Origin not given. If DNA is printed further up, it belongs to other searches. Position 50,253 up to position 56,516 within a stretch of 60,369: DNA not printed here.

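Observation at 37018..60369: Non-cellulolytic cohesin-dockerin-SLH surface-display locus with giant adhesin-like cargo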

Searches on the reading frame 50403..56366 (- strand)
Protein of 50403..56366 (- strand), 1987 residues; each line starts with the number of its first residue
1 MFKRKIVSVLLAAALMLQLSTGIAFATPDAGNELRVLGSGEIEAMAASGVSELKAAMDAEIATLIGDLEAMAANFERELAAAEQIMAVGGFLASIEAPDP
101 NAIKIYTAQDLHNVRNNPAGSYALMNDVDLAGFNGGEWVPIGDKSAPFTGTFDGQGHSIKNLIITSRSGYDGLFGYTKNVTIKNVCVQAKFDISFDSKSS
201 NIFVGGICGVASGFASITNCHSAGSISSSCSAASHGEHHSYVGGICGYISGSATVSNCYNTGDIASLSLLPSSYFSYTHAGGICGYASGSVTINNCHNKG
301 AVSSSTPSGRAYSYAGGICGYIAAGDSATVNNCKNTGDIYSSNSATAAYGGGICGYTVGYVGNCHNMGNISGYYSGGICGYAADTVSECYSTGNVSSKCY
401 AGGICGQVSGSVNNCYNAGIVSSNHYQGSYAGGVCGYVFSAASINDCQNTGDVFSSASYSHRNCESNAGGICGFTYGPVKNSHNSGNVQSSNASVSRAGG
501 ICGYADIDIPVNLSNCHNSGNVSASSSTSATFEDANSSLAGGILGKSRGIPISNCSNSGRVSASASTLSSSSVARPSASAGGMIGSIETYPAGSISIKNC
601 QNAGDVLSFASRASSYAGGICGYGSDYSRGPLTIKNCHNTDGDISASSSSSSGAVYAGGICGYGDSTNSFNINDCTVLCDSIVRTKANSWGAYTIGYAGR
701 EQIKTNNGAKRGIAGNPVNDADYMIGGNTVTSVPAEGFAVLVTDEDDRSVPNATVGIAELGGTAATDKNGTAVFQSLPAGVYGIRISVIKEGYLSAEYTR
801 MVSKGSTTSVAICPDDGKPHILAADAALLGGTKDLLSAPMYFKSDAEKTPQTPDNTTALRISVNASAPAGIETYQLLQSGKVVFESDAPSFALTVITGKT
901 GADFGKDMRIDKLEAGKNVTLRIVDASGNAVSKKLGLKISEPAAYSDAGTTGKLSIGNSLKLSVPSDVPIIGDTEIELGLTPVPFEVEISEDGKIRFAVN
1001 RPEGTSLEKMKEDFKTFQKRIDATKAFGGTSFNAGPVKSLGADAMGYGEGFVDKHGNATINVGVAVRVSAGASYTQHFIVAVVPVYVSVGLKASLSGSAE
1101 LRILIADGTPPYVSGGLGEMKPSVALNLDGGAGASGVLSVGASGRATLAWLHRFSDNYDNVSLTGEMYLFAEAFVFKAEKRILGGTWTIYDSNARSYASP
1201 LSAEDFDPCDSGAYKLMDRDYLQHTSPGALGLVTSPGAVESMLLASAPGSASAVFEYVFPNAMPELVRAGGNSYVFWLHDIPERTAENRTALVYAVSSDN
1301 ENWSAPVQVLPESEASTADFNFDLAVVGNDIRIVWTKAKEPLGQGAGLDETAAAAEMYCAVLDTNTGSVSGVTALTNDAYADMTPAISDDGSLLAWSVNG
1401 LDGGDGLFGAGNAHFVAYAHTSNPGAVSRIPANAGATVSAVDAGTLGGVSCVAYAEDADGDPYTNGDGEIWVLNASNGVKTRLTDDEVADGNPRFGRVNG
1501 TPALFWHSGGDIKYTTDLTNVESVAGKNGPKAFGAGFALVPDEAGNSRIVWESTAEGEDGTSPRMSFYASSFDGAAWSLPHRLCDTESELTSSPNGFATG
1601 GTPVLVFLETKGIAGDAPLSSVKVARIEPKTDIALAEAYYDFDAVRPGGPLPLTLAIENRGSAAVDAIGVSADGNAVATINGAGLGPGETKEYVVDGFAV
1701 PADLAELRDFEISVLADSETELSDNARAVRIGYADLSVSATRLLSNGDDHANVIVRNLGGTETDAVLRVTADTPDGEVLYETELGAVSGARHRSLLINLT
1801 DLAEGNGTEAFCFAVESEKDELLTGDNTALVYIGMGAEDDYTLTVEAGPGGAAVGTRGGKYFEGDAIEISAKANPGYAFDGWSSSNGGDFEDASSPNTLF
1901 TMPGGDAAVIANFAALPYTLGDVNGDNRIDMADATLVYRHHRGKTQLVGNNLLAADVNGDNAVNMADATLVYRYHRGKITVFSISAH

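Call 4: search_protein_families(library=pfam, proteins=[window:50403-56366:-], max_evalue=0.01)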
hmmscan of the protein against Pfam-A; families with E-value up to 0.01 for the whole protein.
window:50403-56366:- (1987 aa): 6 families
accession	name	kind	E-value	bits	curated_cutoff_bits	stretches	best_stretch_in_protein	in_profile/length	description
PF18998.6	Flg_new_2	-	7.7e-17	61.5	23.6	1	1841-1915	1-71/73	Divergent InlB B-repeat domain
PF07581.17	Glug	-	6.9e-16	57.9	20.5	1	239-264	2-27/28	The GLUG motif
PF00404.24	Dockerin_1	-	7.2e-13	49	22.9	1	1920-1974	1-55/57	Dockerin type I domain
PF13620.12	CarboxypepD_reg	-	1.1e-07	32.5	32.3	1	741-810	5-77/82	Carboxypeptidase regulatory-like domain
PF13715.12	CarbopepD_reg_2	-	0.0001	22.7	32.2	1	742-812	5-74/88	CarboxypepD_reg-like domain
PF17802.7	SpaA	-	0.0032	18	23.1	0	743-803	8-77/91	Prealbumin-like fold domain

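Call 39: search_solved_structures(query=window:50403-56366:-, max_evalue=0.1)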
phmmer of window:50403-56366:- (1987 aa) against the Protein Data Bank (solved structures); distinct sequences matched with E-value up to 0.1: 16.
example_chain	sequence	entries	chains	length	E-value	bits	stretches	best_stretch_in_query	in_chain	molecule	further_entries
8x39_A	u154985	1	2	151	1.3e-08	35.7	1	1918-1983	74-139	Serine protease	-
8x3a_A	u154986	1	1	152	1.4e-08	35.6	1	1918-1983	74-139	Serine protease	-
8ajy_B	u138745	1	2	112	2.8e-06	28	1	1915-1976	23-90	Dockerin from ScaH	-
4uyq_B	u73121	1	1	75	0.00021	21.8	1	1919-1984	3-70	Cellulosomal scaffoldin adaptor protein B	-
4uyp_B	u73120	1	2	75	0.00021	21.8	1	1919-1984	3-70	Cellulosomal scaffoldin adaptor protein B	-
2ccl_B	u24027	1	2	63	0.0041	17.5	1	1919-1974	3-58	ENDO-1,4-BETA-XYLANASE Y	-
5nrk_B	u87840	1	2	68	0.0075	16.6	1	1921-1984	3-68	DocCel5: Type I dockerin repeat domain from A. cellulolyticus family 5 endoglucanase WP_01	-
4fl4_A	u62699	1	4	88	0.013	15.8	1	1920-1974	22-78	Glycoside hydrolase family 9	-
2y3n_B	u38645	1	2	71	0.032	14.5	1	1920-1977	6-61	CELLULOSOMAL FAMILY-48 PROCESSIVE GLYCOSIDE HYDROLASE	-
2b59_B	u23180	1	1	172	0.037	14.3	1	1904-1975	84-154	Cellulosomal scaffolding protein A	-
1ohz_B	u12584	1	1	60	0.043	14.1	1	1920-1974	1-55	ENDO-1,4-BETA-XYLANASE Y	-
4dh2_B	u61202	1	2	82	0.054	13.8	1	1919-1980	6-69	Dockerin type 1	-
5nrm_B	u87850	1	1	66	0.062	13.6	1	1921-1982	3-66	DocCel5: Type I dockerin repeat domain from A. cellulolyticus family 5 endoglucanase WP_01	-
8zvk_A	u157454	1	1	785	0.071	13.4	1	1917-1975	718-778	AaBgIC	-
2yik_A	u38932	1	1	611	0.086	13.1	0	1919-1975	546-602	ENDOGLUCANASE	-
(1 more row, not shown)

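Call 77: search_protein_families(library=ncbifam, proteins=[window:50403-56366:-], max_evalue=0.01)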
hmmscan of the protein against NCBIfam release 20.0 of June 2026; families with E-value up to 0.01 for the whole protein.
window:50403-56366:- (1987 aa): 0 families
